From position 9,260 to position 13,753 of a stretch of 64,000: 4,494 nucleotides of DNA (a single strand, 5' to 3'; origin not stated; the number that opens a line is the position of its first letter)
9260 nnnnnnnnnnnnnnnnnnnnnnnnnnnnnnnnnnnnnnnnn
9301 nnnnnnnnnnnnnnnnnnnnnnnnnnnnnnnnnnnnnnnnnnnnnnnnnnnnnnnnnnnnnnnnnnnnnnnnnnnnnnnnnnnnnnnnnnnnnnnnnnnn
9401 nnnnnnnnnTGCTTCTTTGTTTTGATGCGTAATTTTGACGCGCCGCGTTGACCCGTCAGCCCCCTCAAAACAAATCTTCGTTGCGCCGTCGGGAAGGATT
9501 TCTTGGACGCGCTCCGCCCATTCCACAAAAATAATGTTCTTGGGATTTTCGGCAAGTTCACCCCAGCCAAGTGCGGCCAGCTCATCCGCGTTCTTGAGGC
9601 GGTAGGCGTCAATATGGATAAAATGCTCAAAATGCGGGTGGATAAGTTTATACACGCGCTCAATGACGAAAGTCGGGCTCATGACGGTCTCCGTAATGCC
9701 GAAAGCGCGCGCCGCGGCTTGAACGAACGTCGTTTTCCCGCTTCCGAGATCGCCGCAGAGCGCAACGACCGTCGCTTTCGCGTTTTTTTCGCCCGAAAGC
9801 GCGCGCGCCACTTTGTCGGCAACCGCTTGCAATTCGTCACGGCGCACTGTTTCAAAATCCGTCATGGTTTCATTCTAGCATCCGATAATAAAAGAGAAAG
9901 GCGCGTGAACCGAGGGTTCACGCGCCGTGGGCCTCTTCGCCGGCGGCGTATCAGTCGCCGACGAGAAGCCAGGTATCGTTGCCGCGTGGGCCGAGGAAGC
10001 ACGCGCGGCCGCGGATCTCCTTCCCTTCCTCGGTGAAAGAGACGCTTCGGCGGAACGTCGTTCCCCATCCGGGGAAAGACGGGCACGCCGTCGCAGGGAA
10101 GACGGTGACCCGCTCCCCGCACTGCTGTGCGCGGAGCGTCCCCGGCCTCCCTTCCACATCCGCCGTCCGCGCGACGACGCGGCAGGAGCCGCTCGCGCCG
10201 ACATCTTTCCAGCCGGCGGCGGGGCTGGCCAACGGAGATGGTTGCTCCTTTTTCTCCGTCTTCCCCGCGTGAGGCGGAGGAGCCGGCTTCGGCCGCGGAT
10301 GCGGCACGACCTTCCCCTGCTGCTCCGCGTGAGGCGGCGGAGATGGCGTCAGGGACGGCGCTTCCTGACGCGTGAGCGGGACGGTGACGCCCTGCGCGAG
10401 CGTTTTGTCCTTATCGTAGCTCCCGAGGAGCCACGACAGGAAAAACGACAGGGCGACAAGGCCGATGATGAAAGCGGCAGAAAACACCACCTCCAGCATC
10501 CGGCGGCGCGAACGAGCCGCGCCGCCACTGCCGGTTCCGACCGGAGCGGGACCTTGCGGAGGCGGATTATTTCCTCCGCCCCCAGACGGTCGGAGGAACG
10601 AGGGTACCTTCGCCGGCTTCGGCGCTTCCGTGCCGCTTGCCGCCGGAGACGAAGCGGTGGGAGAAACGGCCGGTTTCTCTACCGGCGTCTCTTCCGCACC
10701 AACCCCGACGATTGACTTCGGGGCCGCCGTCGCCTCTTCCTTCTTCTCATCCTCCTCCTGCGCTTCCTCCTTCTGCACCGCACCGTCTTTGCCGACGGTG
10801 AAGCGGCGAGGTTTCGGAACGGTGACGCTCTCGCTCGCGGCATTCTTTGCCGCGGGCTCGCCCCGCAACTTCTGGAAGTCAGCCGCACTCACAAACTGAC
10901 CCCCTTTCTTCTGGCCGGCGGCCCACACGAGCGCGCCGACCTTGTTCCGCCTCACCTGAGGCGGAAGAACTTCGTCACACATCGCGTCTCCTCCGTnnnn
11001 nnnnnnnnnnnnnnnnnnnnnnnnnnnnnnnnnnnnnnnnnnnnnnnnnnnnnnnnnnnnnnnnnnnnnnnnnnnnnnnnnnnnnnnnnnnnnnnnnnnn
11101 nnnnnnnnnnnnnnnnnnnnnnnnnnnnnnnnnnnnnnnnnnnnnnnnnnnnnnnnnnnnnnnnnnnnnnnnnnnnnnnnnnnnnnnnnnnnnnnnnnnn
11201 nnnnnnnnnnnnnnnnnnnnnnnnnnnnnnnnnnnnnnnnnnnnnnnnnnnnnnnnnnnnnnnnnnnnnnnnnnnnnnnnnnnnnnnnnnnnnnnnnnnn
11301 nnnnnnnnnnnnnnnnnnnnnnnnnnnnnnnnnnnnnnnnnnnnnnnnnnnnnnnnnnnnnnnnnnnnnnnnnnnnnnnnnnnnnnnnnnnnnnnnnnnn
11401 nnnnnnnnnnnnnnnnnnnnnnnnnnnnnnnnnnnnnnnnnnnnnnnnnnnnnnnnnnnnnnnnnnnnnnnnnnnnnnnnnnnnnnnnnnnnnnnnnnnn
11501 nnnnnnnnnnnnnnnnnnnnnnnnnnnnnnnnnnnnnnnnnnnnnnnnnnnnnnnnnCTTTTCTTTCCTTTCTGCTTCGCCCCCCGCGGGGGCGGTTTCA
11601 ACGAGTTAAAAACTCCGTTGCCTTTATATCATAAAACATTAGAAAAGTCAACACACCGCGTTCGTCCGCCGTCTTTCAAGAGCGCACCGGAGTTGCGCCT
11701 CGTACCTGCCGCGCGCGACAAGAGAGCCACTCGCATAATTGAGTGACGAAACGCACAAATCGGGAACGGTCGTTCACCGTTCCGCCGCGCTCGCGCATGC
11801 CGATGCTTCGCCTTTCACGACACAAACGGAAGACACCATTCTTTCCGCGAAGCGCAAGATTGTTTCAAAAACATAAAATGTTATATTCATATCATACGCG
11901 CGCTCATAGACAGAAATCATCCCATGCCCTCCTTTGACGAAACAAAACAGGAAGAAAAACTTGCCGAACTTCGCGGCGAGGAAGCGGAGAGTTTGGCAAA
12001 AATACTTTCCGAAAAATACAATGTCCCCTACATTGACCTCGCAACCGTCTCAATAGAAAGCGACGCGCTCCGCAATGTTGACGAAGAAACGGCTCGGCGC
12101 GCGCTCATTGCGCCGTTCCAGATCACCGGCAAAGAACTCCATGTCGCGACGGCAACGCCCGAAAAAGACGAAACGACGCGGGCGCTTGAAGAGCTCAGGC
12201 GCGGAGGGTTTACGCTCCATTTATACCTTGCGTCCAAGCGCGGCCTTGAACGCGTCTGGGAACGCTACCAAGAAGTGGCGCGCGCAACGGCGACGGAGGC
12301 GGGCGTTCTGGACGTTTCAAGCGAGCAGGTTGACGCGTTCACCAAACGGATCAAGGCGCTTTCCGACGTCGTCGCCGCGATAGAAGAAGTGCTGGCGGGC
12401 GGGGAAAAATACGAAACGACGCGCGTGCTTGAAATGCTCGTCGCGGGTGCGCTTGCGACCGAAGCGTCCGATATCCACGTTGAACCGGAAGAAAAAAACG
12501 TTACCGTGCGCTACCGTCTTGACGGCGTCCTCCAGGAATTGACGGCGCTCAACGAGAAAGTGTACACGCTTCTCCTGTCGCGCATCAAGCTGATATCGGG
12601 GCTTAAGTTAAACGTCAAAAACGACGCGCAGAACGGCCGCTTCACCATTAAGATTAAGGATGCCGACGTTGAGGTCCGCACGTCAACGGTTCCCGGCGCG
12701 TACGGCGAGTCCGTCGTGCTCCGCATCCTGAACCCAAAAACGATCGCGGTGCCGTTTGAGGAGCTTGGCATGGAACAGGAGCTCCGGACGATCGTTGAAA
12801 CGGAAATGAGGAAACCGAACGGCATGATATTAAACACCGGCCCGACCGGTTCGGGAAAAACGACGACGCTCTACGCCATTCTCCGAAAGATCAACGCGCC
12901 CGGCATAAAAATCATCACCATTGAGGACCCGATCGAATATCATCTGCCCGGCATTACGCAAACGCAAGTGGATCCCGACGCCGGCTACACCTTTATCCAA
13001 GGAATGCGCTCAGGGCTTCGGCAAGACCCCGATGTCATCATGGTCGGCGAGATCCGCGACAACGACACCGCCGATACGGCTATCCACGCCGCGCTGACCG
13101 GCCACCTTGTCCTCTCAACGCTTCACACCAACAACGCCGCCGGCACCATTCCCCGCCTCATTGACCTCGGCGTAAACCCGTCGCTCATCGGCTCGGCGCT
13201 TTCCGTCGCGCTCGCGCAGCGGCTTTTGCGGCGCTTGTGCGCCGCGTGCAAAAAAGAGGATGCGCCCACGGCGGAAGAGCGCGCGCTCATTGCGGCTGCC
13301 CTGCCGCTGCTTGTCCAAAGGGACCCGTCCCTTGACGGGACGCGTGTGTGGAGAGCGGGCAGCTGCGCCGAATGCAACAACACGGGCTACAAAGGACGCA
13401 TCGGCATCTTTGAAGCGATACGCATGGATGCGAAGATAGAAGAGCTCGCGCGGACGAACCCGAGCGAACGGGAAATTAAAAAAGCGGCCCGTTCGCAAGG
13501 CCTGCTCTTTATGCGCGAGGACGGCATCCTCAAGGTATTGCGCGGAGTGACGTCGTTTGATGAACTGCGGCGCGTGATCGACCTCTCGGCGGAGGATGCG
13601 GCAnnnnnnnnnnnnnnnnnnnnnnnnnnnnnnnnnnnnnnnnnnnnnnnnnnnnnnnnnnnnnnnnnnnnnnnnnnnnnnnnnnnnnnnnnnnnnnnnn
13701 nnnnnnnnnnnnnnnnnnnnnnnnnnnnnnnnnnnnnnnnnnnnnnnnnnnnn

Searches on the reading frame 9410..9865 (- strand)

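Call 7: search_protein_families(library=pfam, proteins=[window:9410-9865:-])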
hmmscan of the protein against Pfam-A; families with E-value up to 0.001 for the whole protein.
window:9410-9865:- (152 aa): 2 families
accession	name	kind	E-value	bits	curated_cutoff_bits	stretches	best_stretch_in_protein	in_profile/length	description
PF02367.23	TsaE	-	5.3e-31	107.7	26.6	1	10-141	5-126/128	Threonylcarbamoyl adenosine biosynthesis protein TsaE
PF25199.1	nSTAND_NTPase5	-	0.00076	19.8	34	0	7-52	20-62/145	Novel STAND NTPase 5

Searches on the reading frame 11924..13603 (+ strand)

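Call 7: search_protein_families(library=pfam, proteins=[window:11924-13603:+])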
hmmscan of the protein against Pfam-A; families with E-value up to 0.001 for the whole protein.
window:11924-13603:+ (560 aa): 3 families
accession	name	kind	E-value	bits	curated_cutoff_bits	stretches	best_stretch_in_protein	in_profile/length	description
PF00437.27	T2SSE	-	7.9e-118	393.8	24.9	1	166-550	9-370/370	Type II/IV secretion system protein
PF05157.20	MshEN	-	9.4e-13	48.4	23.1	1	32-120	1-88/90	MshEN domain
PF25199.1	nSTAND_NTPase5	-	0.00064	20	34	0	287-340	28-83/145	Novel STAND NTPase 5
